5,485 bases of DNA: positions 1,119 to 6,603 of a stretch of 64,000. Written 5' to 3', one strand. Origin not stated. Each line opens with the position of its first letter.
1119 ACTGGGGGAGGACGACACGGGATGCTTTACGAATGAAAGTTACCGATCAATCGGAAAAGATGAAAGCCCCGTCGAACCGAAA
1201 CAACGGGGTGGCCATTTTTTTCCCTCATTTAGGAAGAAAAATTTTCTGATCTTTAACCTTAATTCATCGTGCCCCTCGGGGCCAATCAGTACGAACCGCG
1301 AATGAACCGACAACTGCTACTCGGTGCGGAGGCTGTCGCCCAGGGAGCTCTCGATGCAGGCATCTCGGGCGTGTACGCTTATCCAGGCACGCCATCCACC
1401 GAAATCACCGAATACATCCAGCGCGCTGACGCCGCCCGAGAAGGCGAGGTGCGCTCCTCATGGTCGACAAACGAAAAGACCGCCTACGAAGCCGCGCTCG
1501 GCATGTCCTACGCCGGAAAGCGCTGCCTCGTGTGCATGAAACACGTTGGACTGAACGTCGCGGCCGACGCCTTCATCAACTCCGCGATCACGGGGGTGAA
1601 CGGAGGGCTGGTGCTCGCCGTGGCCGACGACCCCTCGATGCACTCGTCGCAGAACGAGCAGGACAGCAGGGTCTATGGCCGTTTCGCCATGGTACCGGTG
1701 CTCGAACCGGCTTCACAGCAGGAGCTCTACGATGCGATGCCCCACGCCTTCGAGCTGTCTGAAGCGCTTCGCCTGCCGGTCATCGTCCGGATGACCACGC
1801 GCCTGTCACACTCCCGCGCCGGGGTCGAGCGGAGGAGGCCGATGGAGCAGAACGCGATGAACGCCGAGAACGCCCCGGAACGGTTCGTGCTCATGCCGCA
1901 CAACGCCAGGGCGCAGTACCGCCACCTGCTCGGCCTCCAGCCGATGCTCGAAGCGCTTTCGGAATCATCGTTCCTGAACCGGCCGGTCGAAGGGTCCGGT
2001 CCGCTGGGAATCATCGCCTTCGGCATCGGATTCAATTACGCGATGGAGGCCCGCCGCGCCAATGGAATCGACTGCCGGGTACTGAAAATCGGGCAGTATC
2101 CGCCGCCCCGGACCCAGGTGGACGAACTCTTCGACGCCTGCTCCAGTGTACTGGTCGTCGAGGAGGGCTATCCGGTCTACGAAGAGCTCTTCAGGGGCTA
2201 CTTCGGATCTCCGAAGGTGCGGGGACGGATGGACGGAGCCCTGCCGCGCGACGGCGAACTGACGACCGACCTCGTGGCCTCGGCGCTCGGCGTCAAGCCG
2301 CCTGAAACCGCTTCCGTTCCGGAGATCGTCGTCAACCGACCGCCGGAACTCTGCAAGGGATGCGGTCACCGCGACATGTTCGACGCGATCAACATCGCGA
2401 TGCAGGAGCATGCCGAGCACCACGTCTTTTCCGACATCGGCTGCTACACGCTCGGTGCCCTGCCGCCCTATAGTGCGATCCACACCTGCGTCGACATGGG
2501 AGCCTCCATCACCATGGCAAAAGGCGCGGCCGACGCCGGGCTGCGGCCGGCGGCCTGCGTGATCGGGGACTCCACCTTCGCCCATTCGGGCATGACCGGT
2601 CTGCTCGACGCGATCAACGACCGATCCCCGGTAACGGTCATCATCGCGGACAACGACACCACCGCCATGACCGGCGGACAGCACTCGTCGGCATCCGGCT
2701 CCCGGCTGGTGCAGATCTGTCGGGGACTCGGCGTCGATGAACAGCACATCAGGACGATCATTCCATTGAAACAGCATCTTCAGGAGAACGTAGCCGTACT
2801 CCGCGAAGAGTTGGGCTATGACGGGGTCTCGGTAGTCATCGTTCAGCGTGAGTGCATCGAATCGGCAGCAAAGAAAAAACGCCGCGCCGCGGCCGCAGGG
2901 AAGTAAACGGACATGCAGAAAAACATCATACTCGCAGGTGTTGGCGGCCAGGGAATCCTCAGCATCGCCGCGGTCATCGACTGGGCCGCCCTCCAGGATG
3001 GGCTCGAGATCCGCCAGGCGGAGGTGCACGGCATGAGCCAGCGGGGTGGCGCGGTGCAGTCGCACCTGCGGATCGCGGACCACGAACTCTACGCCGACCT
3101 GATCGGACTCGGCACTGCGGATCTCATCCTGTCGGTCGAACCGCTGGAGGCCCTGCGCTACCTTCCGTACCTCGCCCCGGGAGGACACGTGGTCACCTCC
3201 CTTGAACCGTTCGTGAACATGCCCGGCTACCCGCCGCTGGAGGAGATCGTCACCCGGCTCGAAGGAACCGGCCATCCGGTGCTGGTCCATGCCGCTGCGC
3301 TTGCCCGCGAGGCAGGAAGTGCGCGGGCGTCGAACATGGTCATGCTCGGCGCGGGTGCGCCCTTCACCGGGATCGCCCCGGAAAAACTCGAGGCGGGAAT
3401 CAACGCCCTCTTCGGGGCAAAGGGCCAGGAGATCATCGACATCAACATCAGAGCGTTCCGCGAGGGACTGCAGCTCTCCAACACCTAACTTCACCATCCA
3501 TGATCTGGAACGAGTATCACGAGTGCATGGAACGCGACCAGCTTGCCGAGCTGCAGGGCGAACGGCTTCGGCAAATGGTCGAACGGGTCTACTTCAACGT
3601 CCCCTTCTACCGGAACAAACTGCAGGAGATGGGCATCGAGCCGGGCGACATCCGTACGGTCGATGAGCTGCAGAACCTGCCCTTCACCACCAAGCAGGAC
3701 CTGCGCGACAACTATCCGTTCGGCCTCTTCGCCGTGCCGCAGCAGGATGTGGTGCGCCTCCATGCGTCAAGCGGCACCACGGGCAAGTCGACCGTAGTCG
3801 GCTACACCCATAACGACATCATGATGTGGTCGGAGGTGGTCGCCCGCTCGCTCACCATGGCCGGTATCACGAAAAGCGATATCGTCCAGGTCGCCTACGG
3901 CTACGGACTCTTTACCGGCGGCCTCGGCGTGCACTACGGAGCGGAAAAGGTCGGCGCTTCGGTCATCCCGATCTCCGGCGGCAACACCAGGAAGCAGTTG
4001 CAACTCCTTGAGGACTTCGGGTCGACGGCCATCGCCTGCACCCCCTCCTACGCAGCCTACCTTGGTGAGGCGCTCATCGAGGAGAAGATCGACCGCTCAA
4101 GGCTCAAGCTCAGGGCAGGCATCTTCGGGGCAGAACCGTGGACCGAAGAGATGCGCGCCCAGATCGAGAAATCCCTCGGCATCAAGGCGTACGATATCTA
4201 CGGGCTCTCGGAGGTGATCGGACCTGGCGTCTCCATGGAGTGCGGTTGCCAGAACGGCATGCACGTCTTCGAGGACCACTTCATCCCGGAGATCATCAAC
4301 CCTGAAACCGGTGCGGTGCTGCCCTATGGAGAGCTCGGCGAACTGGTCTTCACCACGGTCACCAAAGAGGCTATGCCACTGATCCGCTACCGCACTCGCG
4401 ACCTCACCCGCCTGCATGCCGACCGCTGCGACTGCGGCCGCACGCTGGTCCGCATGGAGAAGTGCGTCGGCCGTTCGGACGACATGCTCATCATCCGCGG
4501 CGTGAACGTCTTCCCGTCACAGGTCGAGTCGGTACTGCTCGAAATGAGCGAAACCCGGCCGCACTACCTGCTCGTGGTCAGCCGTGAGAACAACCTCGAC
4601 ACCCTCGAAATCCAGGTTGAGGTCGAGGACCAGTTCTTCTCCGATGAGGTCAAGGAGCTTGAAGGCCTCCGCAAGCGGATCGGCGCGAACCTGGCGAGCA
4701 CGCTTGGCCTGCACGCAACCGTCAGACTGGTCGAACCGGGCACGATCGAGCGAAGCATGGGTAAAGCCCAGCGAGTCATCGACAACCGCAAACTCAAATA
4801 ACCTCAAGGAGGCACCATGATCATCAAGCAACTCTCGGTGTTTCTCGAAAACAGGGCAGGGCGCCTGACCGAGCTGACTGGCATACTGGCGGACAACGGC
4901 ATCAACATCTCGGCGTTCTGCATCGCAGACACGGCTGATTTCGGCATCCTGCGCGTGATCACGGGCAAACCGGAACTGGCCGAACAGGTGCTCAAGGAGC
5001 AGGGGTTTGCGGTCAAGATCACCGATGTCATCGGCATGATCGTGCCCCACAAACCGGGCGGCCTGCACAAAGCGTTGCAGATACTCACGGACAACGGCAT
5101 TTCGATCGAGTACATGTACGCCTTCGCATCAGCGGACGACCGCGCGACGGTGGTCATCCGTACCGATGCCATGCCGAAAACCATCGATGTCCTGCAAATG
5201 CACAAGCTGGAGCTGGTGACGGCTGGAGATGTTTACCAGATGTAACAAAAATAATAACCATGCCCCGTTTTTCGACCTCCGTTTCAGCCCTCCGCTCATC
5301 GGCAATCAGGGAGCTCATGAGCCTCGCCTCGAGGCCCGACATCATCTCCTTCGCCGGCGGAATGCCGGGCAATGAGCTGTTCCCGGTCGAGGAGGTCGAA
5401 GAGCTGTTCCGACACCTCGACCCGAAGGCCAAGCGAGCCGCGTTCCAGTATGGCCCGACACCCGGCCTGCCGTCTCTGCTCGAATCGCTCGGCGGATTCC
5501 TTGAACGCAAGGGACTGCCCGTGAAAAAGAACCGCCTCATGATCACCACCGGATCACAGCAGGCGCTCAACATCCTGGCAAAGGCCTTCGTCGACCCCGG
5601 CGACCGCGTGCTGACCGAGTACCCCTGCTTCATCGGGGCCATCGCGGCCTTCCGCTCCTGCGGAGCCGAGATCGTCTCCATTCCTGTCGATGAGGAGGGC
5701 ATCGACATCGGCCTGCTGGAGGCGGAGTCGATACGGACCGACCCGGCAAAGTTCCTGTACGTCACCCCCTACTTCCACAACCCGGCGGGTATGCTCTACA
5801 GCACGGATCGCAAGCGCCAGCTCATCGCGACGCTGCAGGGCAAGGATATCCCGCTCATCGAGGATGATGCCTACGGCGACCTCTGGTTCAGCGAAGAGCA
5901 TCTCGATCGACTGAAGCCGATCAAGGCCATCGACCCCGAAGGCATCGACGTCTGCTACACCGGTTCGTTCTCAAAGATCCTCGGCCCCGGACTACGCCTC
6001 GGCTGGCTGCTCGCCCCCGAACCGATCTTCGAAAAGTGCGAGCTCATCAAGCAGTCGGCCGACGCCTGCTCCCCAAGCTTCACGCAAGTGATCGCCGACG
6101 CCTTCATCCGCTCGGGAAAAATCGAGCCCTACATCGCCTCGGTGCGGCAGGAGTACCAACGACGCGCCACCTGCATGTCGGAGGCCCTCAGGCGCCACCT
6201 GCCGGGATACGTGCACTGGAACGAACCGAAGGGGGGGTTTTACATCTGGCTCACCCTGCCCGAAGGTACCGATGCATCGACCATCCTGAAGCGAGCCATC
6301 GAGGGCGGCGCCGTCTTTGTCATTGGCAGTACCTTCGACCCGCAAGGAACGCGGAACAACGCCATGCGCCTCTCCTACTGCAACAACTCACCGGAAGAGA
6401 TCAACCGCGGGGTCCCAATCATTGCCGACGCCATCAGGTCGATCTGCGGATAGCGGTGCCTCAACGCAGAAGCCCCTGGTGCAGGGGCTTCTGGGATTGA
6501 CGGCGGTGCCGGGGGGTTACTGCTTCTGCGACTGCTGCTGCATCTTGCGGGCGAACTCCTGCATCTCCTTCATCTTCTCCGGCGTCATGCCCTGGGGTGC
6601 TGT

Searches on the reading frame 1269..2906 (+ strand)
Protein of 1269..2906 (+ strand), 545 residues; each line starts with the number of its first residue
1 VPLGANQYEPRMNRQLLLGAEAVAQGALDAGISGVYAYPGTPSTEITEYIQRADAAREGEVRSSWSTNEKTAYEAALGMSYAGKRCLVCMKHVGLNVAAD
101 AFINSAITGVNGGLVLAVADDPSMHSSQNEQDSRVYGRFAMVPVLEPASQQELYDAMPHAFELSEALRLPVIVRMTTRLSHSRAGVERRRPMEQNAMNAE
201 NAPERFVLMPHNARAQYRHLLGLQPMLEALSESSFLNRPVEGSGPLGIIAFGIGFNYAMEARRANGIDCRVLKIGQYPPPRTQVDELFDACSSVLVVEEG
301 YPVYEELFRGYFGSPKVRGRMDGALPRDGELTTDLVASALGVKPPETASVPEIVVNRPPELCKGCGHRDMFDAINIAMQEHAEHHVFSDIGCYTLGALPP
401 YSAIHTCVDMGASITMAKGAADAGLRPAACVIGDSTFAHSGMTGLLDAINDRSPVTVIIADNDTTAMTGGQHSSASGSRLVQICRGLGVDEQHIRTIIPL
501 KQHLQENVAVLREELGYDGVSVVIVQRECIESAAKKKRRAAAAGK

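Call 41: search_protein_families(library=pfam, proteins=[window:1269-2906:+], max_evalue=0.001)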
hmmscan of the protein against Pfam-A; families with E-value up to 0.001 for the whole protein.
window:1269-2906:+ (545 aa): 3 families
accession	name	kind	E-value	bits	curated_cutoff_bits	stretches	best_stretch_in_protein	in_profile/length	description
PF01855.24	POR_N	-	8.4e-14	52.3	27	1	26-200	2-179/231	Pyruvate flavodoxin/ferredoxin oxidoreductase, thiamine diP-bdg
PF02775.26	TPP_enzyme_C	-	1.4e-13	51.3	21.9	1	389-482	1-102/151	Thiamine pyrophosphate enzyme, C-terminal TPP binding domain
PF02776.23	TPP_enzyme_N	-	4e-08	33.5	26.8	0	19-97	3-76/119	Thiamine pyrophosphate enzyme, N-terminal TPP binding domain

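Call 75: find_encoding_contigs(protein=window:1269-2906:+, flank=10000, max_places=3)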
Protein window:1269-2906:+ (545 aa): no gene with exactly this product is on record in the collection.

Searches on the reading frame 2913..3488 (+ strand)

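Call 41: search_protein_families(library=pfam, proteins=[window:2913-3488:+], max_evalue=0.001)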
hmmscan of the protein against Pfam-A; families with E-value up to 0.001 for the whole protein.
window:2913-3488:+ (191 aa): 1 family
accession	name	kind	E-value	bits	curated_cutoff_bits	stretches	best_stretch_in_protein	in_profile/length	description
PF01558.24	POR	-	3.7e-34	118.8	27.4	1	11-187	1-173/173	Pyruvate ferredoxin/flavodoxin oxidoreductase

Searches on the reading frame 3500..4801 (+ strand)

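Call 41: search_protein_families(library=pfam, proteins=[window:3500-4801:+], max_evalue=0.001)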
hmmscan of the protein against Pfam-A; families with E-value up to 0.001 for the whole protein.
window:3500-4801:+ (433 aa): 2 families
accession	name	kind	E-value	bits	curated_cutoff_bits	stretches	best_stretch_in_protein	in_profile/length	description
PF14535.12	AMP-binding_C_2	-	6.8e-34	116.5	25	1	334-430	1-96/96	AMP-binding enzyme C-terminal domain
PF00501.34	AMP-binding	-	1.4e-13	50.9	29.9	1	78-284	158-374/384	AMP-binding enzyme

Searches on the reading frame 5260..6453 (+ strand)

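Call 41: search_protein_families(library=pfam, proteins=[window:5260-6453:+], max_evalue=0.001)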
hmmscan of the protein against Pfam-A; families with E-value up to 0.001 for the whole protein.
window:5260-6453:+ (397 aa): 2 families
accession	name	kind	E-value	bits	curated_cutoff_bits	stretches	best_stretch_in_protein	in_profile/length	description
PF00155.27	Aminotran_1_2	-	2.4e-32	113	19.7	1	43-385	19-358/361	Aminotransferase class I and II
PF12897.13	Asp_aminotransf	-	2.4e-10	40.2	27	1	118-206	128-217/421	Aspartate amino-transferase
